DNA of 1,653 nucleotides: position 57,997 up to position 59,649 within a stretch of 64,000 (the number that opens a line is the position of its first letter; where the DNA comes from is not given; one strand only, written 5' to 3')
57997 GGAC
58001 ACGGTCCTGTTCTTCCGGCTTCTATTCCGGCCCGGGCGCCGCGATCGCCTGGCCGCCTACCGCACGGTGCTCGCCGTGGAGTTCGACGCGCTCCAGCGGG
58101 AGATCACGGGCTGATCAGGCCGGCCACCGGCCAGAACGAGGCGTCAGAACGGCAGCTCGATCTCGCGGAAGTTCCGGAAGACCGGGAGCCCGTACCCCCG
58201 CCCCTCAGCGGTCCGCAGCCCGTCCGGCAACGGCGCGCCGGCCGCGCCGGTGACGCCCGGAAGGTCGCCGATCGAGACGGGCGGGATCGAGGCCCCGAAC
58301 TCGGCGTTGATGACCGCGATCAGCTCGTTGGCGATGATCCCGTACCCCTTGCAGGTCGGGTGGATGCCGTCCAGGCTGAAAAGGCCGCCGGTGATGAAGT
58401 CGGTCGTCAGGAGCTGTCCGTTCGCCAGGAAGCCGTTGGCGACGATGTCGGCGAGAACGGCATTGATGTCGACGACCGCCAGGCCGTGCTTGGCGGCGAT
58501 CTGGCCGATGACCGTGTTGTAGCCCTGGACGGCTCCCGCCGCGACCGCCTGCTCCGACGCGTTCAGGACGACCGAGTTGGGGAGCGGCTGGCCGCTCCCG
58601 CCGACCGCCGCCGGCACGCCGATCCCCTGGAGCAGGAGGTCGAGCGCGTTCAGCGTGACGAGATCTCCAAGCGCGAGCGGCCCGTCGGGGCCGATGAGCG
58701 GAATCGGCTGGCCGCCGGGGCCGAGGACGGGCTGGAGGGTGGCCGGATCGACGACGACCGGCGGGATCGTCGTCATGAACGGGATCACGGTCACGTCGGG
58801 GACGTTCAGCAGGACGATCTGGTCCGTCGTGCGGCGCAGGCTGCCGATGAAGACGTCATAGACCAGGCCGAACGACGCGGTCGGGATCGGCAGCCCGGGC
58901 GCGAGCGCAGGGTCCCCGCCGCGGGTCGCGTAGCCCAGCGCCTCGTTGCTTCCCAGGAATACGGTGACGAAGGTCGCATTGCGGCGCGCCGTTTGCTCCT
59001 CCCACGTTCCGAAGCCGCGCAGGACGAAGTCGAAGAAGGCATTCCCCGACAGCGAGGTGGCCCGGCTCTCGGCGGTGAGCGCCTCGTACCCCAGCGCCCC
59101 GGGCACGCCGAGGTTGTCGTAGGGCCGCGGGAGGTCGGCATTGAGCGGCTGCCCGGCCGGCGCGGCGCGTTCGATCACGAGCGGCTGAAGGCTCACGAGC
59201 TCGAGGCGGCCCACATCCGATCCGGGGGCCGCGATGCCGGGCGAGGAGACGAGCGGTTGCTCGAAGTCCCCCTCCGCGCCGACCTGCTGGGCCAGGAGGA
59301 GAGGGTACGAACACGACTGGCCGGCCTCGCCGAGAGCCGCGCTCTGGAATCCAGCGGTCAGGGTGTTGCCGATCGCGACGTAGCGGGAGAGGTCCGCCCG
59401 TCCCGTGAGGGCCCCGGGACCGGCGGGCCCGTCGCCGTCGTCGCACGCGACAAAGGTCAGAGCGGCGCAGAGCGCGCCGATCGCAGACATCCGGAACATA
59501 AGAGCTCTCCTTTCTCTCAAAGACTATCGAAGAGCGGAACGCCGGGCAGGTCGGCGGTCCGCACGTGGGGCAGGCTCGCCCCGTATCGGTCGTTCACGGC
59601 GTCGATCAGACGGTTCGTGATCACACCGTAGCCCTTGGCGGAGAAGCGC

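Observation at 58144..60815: Tandem paralogous SGNH-like lipoproteins, one with catalytic residues substituted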

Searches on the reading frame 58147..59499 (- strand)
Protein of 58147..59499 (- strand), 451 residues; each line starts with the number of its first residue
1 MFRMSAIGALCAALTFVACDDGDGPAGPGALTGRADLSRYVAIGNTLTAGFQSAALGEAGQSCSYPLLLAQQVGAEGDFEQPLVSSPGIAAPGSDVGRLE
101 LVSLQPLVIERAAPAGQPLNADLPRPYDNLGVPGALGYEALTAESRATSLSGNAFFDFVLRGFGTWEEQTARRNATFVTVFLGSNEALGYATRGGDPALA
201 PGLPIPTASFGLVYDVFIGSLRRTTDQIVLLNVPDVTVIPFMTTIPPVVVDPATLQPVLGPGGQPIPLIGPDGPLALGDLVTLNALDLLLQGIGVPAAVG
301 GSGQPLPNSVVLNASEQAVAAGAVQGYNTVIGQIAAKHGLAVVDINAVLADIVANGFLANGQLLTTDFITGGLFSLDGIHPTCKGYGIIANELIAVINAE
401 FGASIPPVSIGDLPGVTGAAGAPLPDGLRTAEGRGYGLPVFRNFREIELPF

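Call 4: search_protein_families(library=pfam, proteins=[window:58147-59499:-], max_evalue=1)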
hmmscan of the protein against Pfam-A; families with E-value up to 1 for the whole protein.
window:58147-59499:- (451 aa): 2 families
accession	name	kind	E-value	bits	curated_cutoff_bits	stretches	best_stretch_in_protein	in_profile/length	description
PF13472.12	Lipase_GDSL_2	-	9.9e-08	33.1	32.9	1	315-387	119-177/178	GDSL-like Lipase/Acylhydrolase family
PF00657.28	Lipase_GDSL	-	0.0001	22.9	23.6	1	127-393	44-208/208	GDSL-like Lipase/Acylhydrolase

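Call 5: search_protein_families(library=ncbifam, proteins=[window:58147-59499:-], max_evalue=1)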
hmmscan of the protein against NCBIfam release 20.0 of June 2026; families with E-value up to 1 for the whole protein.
window:58147-59499:- (451 aa): 1 family
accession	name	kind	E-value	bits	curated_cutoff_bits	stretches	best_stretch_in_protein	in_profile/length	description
NF003378.0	PRK04452.1-4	subfamily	0.21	10.4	634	1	286-318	172-204/384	acetyl-CoA decarbonylase/synthase complex subunit delta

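Call 6: find_homologous_proteins(query=window:58147-59499:-)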
Query window:58147-59499:- (451 aa): 728 proteins with E <= 0.001 among 8000 candidates; the best 120 are listed.
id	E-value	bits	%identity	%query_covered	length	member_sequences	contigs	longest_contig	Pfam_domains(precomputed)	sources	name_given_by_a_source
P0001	1.1e-288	975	100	100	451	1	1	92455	PF13472.13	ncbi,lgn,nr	ncbi:MAG TPA: hypothetical protein VM737_10290 [Gemmatimonadota bacterium]|nr:hypothetical protein [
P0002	1.1e-203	695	76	97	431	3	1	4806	PF13472.13,PF00657.29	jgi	jgi:lysophospholipase L1-like esterase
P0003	6.2e-185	633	70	96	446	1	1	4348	PF13472.13,PF00657.29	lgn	-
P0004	7.4e-161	554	64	93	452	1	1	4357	PF13472.13,PF00657.29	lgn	-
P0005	1.1e-158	547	64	93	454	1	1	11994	PF13472.13,PF00657.29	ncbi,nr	ncbi:MAG: hypothetical protein KY397_03810 [Gemmatimonadetes bacterium]|nr:hypothetical protein [Gem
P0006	1.0e-154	534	62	96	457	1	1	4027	PF13472.13,PF00657.29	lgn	-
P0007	2.8e-154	532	63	98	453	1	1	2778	PF13472.13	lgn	-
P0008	1.9e-153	530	60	98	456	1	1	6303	PF13472.13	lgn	-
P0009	1.0e-151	524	61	98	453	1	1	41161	PF13472.13,PF00657.29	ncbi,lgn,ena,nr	ncbi:MAG: hypothetical protein R3199_05595 [Gemmatimonadota bacterium]|nr:hypothetical protein [Gemm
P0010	4.4e-151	522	60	100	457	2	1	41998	PF13472.13,PF00657.29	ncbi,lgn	-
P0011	1.3e-148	514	62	96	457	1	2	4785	PF13472.13,PF00657.29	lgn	-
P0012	3.0e-148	513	58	96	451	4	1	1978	PF13472.13,PF00657.29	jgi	jgi:lysophospholipase L1-like esterase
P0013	4.9e-147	509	59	98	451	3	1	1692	PF13472.13,PF00657.29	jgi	jgi:lysophospholipase L1-like esterase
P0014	3.2e-146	506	57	96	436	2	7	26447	PF13472.13,PF00657.29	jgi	jgi:lysophospholipase L1-like esterase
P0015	1.2e-145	504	58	97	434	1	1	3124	PF13472.13,PF00657.29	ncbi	ncbi:MAG: SGNH/GDSL hydrolase family protein [Candidatus Rokuibacteriota bacterium]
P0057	1.0e-107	379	51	85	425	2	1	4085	-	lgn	-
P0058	1.3e-99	352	48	85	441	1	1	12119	PF13472.13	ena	-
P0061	1.1e-94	336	46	92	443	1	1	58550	-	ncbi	-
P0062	4.6e-93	331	45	87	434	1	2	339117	-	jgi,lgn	jgi:hypothetical protein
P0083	4.5e-86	308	45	91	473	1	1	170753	PF00657.29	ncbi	-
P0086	6.4e-86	307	47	86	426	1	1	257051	PF13472.13,PF00657.29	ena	-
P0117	1.1e-82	296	44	91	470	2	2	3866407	PF13472.13,PF00657.29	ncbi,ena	-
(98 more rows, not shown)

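Call 7: search_solved_structures(query=window:58147-59499:-, max_evalue=10, show_alignments=2)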
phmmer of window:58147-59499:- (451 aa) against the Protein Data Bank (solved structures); distinct sequences matched with E-value up to 10: 5.
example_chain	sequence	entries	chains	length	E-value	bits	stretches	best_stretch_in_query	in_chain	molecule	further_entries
4nuh_A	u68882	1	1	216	0.0021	20.2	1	334-400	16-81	ice-binding protein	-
2edm_A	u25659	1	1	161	0.71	11.8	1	322-356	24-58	22kDa structural protein VP22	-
1oah_A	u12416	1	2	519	0.81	11.6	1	135-204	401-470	CYTOCHROME C NITRITE REDUCTASE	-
3ebn_A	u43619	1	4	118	0.92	11.5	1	325-369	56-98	Replicase polyprotein 1ab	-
2k7x_A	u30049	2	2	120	0.94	11.4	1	325-369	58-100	SARS-CoV main protease | 3C-like proteinase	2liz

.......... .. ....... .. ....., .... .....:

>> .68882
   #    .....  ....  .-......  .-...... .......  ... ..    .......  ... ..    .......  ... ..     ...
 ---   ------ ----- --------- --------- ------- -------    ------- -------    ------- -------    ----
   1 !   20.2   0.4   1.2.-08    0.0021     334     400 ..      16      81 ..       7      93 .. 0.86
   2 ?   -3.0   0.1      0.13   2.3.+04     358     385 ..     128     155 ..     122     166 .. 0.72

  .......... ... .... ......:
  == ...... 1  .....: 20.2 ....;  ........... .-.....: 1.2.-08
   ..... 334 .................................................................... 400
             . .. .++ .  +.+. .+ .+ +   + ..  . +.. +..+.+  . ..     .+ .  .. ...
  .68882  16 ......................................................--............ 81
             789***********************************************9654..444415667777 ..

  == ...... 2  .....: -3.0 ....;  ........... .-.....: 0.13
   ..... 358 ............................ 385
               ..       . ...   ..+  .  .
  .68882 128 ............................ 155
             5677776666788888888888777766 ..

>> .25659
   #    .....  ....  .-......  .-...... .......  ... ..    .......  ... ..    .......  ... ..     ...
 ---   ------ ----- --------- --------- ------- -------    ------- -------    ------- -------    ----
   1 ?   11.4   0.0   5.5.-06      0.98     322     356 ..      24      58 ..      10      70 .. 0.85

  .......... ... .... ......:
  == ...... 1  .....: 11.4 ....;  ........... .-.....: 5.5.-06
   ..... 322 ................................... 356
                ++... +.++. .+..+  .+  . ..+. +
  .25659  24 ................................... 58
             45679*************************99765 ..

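Call 11: find_encoding_contigs(protein=P0062, flank=8000, max_places=2)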
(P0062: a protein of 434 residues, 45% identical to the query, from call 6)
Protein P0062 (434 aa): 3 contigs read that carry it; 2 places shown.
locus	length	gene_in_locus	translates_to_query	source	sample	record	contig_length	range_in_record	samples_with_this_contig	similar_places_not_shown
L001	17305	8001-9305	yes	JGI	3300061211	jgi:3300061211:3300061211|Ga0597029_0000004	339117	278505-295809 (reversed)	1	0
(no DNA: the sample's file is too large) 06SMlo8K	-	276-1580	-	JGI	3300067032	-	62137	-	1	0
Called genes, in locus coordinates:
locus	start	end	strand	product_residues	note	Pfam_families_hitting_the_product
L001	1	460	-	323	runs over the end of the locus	PF08239:SH3_3 (faint)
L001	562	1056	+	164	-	PF00588:SpoU_methylase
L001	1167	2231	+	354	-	PF16125:DUF4837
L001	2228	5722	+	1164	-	PF02811:PHP, PF07733:DNA_pol3_alpha, PF17657:DNA_pol3_finger, PF14579:HHH_6, PF01336:tRNA_anti-codon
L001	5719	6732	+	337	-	PF03255:ACCA, PF01039:Carboxyl_trans, PF06833:MdcE (faint)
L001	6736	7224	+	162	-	PF01967:MoaC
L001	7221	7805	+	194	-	PF00581:Rhodanese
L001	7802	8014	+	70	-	-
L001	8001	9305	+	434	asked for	-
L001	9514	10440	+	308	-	-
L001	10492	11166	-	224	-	-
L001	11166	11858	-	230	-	-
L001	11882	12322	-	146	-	PF02391:MoaE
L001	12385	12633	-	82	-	PF02597:ThiS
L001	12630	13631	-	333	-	PF02129:Peptidase_S15, PF01738:DLH (weak), PF12146:Hydrolase_4, PF00561:Abhydrolase_1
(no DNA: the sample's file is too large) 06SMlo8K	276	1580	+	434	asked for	-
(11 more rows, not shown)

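Call 12: find_encoding_contigs(protein=P0061, flank=8000, max_places=2)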
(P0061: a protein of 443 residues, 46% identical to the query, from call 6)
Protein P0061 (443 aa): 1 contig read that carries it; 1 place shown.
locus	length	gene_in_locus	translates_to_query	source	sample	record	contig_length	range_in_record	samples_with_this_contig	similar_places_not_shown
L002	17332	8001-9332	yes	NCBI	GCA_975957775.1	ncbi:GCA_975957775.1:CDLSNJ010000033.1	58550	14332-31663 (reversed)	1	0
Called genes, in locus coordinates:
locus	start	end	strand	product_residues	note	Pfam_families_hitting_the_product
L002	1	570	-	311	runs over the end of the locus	-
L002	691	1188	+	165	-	PF00588:SpoU_methylase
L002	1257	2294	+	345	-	PF16125:DUF4837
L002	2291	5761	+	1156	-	PF02811:PHP, PF07733:DNA_pol3_alpha, PF17657:DNA_pol3_finger, PF14579:HHH_6, PF01336:tRNA_anti-codon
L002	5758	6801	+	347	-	PF03255:ACCA, PF01039:Carboxyl_trans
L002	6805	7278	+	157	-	PF01967:MoaC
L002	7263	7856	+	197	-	PF00581:Rhodanese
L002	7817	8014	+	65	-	-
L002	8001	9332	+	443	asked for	-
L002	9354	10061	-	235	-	-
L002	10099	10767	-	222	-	-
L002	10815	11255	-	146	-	PF02391:MoaE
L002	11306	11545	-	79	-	PF02597:ThiS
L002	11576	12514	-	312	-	PF02129:Peptidase_S15, PF01738:DLH (faint), PF00561:Abhydrolase_1, PF12146:Hydrolase_4, PF00326:Peptidase_S9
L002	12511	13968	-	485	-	PF00072:Response_reg, PF01590:GAF, PF13185:GAF_2, PF00990:GGDEF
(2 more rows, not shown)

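Call 13: find_encoding_contigs(protein=P0058, flank=8000, max_places=2)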
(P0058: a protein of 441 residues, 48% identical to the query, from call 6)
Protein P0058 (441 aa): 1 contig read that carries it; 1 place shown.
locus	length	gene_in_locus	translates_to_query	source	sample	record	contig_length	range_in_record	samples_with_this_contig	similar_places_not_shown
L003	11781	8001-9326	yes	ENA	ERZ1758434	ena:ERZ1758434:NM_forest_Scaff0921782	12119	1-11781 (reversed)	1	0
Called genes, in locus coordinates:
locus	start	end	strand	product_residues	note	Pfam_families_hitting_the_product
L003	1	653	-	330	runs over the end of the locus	?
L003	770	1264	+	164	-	PF00588:SpoU_methylase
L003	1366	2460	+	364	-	PF16125:DUF4837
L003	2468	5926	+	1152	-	PF02811:PHP, PF07733:DNA_pol3_alpha, PF17657:DNA_pol3_finger, PF14579:HHH_6, PF01336:tRNA_anti-codon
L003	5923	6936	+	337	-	PF03255:ACCA, PF01039:Carboxyl_trans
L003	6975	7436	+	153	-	PF01967:MoaC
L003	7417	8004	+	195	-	PF00581:Rhodanese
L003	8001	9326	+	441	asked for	PF13472:Lipase_GDSL_2 (faint)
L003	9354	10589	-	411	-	PF01553:Acyltransferase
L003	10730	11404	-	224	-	-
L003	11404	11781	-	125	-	?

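Call 14: find_encoding_contigs(protein=P0002, flank=8000, max_places=2)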
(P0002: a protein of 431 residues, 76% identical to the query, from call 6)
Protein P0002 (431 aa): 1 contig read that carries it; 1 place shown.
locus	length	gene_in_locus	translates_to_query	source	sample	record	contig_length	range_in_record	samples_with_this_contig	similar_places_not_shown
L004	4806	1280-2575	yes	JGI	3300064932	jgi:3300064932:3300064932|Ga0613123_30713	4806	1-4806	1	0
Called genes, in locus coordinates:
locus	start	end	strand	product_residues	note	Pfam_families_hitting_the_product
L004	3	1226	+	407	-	?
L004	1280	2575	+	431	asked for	PF00657:Lipase_GDSL (weak), PF13472:Lipase_GDSL_2 (faint)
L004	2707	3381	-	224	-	-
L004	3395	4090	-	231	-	-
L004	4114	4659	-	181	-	PF02391:MoaE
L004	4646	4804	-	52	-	?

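Call 15: find_encoding_contigs(protein=P0005, flank=8000, max_places=2)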
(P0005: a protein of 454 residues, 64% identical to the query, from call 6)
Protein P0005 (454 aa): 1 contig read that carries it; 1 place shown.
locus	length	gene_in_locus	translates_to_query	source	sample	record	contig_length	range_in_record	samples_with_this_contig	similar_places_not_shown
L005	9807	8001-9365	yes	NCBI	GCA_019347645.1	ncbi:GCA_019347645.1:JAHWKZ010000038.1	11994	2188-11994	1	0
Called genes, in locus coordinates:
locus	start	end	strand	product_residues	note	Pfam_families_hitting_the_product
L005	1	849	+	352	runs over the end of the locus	PF16125:DUF4837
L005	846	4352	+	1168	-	PF02811:PHP, PF07733:DNA_pol3_alpha, PF17657:DNA_pol3_finger, PF14579:HHH_6, PF01336:tRNA_anti-codon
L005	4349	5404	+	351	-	PF03255:ACCA, PF01039:Carboxyl_trans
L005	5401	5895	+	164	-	PF01967:MoaC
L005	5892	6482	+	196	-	PF00581:Rhodanese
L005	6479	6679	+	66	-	-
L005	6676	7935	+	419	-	PF00657:Lipase_GDSL (weak), PF13472:Lipase_GDSL_2 (faint)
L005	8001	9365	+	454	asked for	PF00657:Lipase_GDSL (faint), PF13472:Lipase_GDSL_2 (faint)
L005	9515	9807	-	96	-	?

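Call 16: find_encoding_contigs(protein=P0009, flank=8000, max_places=2)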
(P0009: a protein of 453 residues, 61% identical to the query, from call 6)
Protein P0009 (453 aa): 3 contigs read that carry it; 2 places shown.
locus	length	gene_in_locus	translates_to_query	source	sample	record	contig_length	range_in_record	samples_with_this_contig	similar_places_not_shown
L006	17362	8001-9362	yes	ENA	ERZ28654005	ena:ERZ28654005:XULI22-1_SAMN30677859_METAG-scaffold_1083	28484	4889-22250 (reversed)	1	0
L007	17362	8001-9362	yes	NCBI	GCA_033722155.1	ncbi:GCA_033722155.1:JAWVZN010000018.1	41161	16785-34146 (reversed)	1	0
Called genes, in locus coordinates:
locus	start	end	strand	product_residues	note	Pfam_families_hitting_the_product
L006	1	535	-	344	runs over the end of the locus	-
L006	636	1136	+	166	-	PF00588:SpoU_methylase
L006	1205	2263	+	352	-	PF16125:DUF4837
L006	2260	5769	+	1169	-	PF02811:PHP, PF07733:DNA_pol3_alpha, PF17657:DNA_pol3_finger, PF14579:HHH_6, PF01336:tRNA_anti-codon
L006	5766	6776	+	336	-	PF03255:ACCA, PF01039:Carboxyl_trans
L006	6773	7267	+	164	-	PF01967:MoaC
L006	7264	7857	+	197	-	PF00581:Rhodanese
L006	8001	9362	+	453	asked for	PF00657:Lipase_GDSL (weak), PF13472:Lipase_GDSL_2 (faint)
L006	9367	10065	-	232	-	-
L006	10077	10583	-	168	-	-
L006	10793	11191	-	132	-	PF02391:MoaE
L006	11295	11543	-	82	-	PF02597:ThiS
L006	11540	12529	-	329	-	PF02129:Peptidase_S15 (weak), PF00561:Abhydrolase_1, PF12146:Hydrolase_4, PF12697:Abhydrolase_6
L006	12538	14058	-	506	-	PF00072:Response_reg, PF13492:GAF_3 (faint), PF13185:GAF_2, PF01590:GAF, PF00990:GGDEF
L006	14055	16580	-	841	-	PF00521:DNA_topoisoIV, PF03989:DNA_gyraseA_C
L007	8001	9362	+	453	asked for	PF00657:Lipase_GDSL (weak), PF13472:Lipase_GDSL_2 (faint)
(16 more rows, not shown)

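Call 34: predict_structure(alignment_id=A2)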
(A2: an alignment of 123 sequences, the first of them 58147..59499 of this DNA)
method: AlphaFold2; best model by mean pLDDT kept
length: 451 residues; sequences in the alignment: 123
mean_pLDDT: 91.8   pTM: 0.89
mean pLDDT of the five models: 91.8, 91.4, 90.8, 90.4, 89.5
residues with pLDDT >= 90: 374; 70-90: 29; 50-70: 40; < 50: 8
segments of 3 or more residues with pLDDT < 50: 1-5
pLDDT, mean of each block of 10 residues (from residue 1): 47 55 62 97 98 97 98 96 97 96 90 97 98 96 97 97 98 98 97 95 97 98 98 98 97 92 98 98 96 98 98 98 98 99 98 96 93 96 98 98 97 84 61 63 81 74
secondary structure, 60 per line:
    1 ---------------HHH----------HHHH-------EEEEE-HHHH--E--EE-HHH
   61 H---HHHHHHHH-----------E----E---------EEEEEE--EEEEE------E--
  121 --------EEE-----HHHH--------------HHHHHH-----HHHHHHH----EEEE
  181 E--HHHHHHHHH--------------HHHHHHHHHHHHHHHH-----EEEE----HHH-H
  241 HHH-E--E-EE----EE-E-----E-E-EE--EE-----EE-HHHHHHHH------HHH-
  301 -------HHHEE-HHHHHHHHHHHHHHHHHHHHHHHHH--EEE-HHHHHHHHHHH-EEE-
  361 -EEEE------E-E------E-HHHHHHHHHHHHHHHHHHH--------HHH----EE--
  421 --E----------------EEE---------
elements in order: H29-32 E40-44 H46-49 H58-61 H65-72 E99-104 E107-111 E129-131 H137-140 H155-160 H166-172 E177-181 H184-192 H207-222 E228-231 H240-243 H283-290 H314-338 E341-343 H345-355 E357-359 E362-365 H383-401 E440-442

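Call 38: fold_search(model_id=the predicted structure, library=pdb)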
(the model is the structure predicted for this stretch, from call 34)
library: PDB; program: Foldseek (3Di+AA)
matches with E <= 10: 305; with E <= 0.001: 19
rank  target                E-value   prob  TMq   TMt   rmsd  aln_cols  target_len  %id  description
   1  8hwp                  3.2e-05  1.00  0.39  0.52   9.8       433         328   13  Crystal Structure of Mutant GDSL Esterase of Photobacterium sp. J15 S12A in Complex with Butyrate (released 2023-06-28)
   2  5jd3_G                5.5e-05  1.00  0.36  0.70   7.6       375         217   11  Crystal structure of LAE5, an alpha/beta hydrolase enzyme from the metagenome of Lake Arreo, Spain (released 2016-05-04)
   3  5xtu                  5.5e-05  1.00  0.38  0.51  10.1       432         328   14  Crystal Structure of GDSL Esterase of Photobacterium sp. J15 (released 2018-10-10)
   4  5mal_A                7.9e-05  1.00  0.31  0.53   9.4       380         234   16  Crystal structure of extracelular lipase from Streptomyces rimosus at 1.7A resolution (released 2017-06-14)
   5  4jj4_A                8.9e-05  1.00  0.35  0.69   9.0       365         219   10  Crystal structure of a catalytic mutant of Axe2 (Axe2-D191A), an acetylxylan esterase from Geobacillus stearothermophi (released 2014-03-12)
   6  1yzf                  1.6e-04  1.00  0.32  0.69   8.8       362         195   11  Crystal structure of the lipase/acylhydrolase from Enterococcus faecalis (released 2005-04-12)
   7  3mil_A                1.8e-04  1.00  0.32  0.55   8.3       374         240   12  Crystal structure of isoamyl acetate-hydrolyzing esterase from Saccharomyces cerevisiae (released 2010-11-24)
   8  5jd3_A                2.0e-04  1.00  0.35  0.70   7.8       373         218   12  Crystal structure of LAE5, an alpha/beta hydrolase enzyme from the metagenome of Lake Arreo, Spain (released 2016-05-04)
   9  4oap_A                2.0e-04  1.00  0.35  0.68  10.4       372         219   11  An Axe2 mutant (W190I), an acetyl-xylooligosaccharide esterase from Geobacillus Stearmophilus (released 2015-01-14)
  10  7ddy_A                2.0e-04  1.00  0.32  0.67   8.8       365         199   13  Crystal structure of an acetyl xylan esterase AlAXEase (released 2021-06-02)
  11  3mil_B                2.3e-04  1.00  0.32  0.56   8.4       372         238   12  Crystal structure of isoamyl acetate-hydrolyzing esterase from Saccharomyces cerevisiae (released 2010-11-24)
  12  7ddy_B                3.6e-04  1.00  0.32  0.66   8.8       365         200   11  Crystal structure of an acetyl xylan esterase AlAXEase (released 2021-06-02)
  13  7ztn_A                4.3e-04  1.00  0.36  0.49  10.2       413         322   12  Crystal structure of fungal CE16 acetyl xylan esterase (released 2023-08-23)
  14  3rjt_A                5.1e-04  1.00  0.35  0.69   9.1       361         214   11  Crystal structure of lipolytic protein G-D-S-L family from Alicyclobacillus acidocaldarius subsp. acidocaldarius DSM 4 (released 2011-04-27)
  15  4jko_A                6.6e-04  1.00  0.34  0.66  10.6       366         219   11  Crystal structure of a catalytic mutant of Axe2 (Axe2_S15A), an acetylxylan esterase from Geobacillus stearothermophil (released 2014-02-12)
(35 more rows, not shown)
